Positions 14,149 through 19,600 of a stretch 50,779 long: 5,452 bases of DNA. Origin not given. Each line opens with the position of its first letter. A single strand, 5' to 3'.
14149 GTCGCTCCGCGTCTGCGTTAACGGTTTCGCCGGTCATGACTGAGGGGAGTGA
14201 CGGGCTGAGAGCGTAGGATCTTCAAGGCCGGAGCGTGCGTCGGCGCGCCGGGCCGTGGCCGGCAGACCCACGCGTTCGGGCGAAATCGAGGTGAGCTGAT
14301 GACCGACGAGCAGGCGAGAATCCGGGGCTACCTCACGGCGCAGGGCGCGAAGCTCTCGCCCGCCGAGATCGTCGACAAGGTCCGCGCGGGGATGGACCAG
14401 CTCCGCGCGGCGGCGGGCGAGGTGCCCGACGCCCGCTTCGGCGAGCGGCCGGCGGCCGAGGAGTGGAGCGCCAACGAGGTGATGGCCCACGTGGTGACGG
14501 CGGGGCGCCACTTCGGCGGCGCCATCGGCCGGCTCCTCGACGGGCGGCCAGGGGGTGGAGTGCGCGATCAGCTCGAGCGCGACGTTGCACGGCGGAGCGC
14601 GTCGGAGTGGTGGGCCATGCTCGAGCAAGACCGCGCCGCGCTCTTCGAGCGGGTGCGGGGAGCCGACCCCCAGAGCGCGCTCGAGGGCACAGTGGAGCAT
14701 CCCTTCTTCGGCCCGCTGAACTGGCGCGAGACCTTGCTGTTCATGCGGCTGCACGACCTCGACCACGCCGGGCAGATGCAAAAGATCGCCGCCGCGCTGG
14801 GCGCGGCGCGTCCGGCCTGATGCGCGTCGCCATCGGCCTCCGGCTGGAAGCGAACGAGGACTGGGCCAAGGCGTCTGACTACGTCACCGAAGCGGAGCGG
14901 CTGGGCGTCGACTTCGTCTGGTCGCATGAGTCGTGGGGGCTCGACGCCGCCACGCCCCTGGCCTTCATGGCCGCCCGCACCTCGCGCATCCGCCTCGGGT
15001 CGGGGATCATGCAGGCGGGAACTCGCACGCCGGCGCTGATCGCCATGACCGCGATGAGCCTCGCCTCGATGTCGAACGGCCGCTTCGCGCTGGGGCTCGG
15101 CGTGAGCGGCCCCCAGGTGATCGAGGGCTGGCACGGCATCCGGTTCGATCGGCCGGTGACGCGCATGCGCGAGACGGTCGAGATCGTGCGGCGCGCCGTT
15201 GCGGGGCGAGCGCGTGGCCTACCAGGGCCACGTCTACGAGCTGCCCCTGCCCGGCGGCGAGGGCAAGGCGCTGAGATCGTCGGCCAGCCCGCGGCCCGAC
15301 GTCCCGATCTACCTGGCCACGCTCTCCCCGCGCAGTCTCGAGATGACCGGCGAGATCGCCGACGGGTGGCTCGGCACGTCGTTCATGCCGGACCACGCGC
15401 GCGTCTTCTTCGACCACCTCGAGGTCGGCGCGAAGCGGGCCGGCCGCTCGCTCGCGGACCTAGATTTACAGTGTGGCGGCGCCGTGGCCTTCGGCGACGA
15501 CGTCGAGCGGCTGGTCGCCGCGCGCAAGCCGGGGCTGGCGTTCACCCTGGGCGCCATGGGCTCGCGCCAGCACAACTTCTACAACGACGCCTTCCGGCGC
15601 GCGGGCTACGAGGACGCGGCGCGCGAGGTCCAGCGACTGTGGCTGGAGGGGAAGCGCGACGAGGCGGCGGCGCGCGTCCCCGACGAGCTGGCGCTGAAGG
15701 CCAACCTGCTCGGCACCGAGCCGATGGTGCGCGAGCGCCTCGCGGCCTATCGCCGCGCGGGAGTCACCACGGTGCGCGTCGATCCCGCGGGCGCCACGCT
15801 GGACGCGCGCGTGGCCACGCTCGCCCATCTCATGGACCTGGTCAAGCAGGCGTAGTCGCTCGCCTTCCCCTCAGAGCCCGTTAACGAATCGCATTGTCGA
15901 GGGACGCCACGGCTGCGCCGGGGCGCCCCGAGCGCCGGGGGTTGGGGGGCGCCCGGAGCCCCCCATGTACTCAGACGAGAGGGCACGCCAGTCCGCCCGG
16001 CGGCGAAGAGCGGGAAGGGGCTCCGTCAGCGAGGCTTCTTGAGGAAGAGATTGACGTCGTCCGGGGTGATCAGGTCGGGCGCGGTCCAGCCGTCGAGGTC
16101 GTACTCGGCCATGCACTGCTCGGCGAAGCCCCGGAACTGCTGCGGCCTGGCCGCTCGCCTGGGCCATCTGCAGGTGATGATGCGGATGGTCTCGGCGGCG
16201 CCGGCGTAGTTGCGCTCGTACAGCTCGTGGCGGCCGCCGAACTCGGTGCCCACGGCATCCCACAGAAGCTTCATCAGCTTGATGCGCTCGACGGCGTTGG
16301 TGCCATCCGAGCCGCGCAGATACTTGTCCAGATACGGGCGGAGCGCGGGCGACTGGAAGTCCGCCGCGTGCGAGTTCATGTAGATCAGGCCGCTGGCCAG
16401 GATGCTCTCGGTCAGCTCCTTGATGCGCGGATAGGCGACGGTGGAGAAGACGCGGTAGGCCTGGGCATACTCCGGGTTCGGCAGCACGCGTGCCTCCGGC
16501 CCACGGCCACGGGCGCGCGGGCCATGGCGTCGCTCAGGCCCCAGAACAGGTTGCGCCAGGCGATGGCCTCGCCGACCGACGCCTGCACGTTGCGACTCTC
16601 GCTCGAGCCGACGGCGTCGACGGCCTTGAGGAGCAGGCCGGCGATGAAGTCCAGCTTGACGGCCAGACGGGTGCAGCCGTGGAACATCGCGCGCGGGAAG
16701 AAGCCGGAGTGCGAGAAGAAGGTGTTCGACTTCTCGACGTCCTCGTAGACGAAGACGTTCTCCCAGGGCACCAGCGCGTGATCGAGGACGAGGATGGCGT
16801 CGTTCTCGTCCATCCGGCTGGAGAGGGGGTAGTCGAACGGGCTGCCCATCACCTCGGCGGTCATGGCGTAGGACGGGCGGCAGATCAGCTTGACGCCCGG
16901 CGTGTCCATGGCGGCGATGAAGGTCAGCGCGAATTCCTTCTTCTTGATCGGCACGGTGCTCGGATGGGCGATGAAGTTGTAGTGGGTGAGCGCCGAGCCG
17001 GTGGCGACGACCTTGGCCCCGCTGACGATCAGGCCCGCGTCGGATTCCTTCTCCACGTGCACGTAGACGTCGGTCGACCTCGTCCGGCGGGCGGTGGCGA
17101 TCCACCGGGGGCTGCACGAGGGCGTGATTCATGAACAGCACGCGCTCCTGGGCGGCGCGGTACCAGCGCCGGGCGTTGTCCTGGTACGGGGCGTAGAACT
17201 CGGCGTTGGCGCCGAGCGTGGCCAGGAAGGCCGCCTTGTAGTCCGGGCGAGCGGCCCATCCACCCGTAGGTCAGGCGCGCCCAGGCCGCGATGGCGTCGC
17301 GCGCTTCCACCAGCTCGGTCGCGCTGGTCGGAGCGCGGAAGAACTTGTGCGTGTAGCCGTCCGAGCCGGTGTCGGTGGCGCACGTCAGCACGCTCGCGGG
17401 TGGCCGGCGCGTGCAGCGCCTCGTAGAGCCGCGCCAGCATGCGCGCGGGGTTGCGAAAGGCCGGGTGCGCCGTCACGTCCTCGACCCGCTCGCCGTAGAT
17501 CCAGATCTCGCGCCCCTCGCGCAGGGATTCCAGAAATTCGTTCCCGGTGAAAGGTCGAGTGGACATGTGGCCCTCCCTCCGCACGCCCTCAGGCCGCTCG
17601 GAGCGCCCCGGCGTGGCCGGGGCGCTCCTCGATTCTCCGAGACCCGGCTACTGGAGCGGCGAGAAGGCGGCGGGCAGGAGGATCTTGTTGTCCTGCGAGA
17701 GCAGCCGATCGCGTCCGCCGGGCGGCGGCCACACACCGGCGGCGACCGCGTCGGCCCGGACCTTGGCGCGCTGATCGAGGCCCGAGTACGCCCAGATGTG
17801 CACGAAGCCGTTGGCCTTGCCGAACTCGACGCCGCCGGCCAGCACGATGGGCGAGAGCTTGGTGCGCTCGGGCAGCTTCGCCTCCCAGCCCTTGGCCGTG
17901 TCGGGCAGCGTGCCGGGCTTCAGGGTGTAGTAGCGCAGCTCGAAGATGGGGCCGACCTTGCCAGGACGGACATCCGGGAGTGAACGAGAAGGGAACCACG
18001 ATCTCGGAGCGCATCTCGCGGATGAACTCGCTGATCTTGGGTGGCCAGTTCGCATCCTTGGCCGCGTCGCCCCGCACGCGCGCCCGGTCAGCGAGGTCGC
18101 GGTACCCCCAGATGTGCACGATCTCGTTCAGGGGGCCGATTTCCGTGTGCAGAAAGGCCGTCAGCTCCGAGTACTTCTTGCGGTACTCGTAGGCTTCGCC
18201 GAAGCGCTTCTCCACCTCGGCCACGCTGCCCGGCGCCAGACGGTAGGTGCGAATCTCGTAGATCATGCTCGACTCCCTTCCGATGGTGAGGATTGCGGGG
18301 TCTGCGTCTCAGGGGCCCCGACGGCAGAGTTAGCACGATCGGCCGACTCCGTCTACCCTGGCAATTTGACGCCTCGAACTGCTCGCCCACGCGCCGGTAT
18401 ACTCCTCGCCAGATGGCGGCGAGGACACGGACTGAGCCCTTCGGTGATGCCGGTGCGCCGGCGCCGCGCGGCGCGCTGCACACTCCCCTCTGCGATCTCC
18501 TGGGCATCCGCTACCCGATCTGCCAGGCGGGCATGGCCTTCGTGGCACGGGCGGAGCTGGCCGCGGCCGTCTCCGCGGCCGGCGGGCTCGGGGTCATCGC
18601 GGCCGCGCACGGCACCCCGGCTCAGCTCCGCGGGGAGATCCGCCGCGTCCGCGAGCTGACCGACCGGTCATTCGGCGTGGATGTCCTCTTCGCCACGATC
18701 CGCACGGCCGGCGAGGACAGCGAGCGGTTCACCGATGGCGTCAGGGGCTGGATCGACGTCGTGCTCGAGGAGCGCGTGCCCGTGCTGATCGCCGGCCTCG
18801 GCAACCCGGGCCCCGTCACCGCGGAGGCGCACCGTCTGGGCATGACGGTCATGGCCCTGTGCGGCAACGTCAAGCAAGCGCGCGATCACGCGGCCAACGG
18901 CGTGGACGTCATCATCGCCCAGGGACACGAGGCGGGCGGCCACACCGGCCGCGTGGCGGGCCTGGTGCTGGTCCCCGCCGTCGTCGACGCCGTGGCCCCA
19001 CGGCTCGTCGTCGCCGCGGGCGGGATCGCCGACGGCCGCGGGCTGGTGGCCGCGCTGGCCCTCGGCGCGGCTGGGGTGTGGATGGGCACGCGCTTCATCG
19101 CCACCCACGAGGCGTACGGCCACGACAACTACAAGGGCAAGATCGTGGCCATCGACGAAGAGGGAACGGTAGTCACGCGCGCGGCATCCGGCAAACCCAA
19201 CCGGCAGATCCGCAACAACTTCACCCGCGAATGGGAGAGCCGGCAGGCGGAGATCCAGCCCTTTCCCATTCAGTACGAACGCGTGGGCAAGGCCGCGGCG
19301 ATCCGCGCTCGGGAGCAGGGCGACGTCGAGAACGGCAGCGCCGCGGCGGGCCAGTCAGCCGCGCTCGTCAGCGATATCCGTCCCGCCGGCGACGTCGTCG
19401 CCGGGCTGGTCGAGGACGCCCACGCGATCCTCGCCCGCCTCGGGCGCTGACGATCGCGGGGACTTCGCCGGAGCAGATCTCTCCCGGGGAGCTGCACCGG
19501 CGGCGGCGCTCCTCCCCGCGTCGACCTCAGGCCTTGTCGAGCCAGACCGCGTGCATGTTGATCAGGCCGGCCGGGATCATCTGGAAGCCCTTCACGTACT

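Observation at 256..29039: Inverted duplication of a low-GC SPFH/prohibitin cassette bracketing about 27 kb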

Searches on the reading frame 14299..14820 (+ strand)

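Call 18: search_protein_families(library=pfam, proteins=[window:14299-14820:+], max_evalue=0.0001)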
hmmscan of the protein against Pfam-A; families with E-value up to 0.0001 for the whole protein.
window:14299-14820:+ (173 aa): 2 families
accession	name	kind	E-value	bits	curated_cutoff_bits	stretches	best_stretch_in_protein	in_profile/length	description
PF12867.12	DinB_2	-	1.7e-10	41.9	24.8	1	33-160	7-128/128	DinB superfamily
PF05163.17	DinB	-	5.4e-05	23.6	23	1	30-172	14-150/165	DinB family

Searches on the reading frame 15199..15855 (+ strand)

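Call 18: search_protein_families(library=pfam, proteins=[window:15199-15855:+], max_evalue=0.0001)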
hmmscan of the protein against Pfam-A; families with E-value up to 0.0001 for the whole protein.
window:15199-15855:+ (218 aa): 1 family
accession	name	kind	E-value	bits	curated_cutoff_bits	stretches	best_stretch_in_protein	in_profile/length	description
PF00296.26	Bac_luciferase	-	1.3e-30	107.3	27.9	1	2-190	139-313/314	Luciferase-like monooxygenase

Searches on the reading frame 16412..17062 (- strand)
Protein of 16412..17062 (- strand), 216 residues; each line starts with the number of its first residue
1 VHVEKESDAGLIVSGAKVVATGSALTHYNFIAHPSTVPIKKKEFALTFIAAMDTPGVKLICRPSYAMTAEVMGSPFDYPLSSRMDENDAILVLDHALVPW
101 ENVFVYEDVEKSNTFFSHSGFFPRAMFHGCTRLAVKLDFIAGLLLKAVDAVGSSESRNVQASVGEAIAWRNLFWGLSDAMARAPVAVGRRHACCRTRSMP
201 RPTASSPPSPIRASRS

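Call 19: search_protein_families(library=pfam, proteins=[window:16412-17062:-], max_evalue=0.0001)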
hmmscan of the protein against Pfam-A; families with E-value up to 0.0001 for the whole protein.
window:16412-17062:- (216 aa): 2 families
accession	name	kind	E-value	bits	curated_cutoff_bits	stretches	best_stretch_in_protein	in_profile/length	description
PF11794.13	HpaB_N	-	1.5e-34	120.3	35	1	1-105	168-270/270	4-hydroxyphenylacetate 3-hydroxylase N terminal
PF03241.18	HpaB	-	1.4e-17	63.9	25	1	113-185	2-74/202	4-hydroxyphenylacetate 3-hydroxylase C terminal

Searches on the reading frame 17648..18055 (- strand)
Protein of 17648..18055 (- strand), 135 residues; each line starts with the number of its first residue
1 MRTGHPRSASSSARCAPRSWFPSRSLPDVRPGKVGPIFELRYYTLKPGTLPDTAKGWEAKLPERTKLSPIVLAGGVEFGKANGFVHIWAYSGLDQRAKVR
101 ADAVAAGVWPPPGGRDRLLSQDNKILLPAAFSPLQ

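Call 19: search_protein_families(library=pfam, proteins=[window:17648-18055:-], max_evalue=0.0001)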
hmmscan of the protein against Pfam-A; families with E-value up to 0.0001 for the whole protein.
window:17648-18055:- (135 aa): 1 family
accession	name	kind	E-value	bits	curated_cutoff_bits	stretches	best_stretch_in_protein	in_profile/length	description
PF07978.19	NIPSNAP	-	3e-18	66.3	22.3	1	38-133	1-102/102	NIPSNAP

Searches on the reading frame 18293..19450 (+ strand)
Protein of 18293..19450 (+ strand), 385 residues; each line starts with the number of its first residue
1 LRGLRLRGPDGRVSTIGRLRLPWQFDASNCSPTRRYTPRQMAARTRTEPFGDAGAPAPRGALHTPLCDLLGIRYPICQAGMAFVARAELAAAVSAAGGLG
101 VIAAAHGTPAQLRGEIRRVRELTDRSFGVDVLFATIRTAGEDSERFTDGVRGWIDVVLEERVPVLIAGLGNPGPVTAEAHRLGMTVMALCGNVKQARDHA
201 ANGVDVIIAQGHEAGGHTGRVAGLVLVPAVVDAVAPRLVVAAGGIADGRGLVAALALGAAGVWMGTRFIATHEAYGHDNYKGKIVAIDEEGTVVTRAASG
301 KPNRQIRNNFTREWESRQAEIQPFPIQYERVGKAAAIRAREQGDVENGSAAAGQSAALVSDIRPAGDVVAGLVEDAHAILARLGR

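Call 19: search_protein_families(library=pfam, proteins=[window:18293-19450:+], max_evalue=0.0001)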
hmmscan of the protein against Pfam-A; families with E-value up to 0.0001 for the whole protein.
window:18293-19450:+ (385 aa): 3 families
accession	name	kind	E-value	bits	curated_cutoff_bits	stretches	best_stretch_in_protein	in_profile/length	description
PF03060.21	NMO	-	7.7e-68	229.7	28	1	64-375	2-331/331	Nitronate monooxygenase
PF00478.31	IMPDH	-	2.7e-11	43.5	25.6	1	62-279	23-250/345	IMP dehydrogenase / GMP reductase domain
PF01070.24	FMN_dh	-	6.8e-06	25.8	24.9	1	193-281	229-318/350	FMN-dependent dehydrogenase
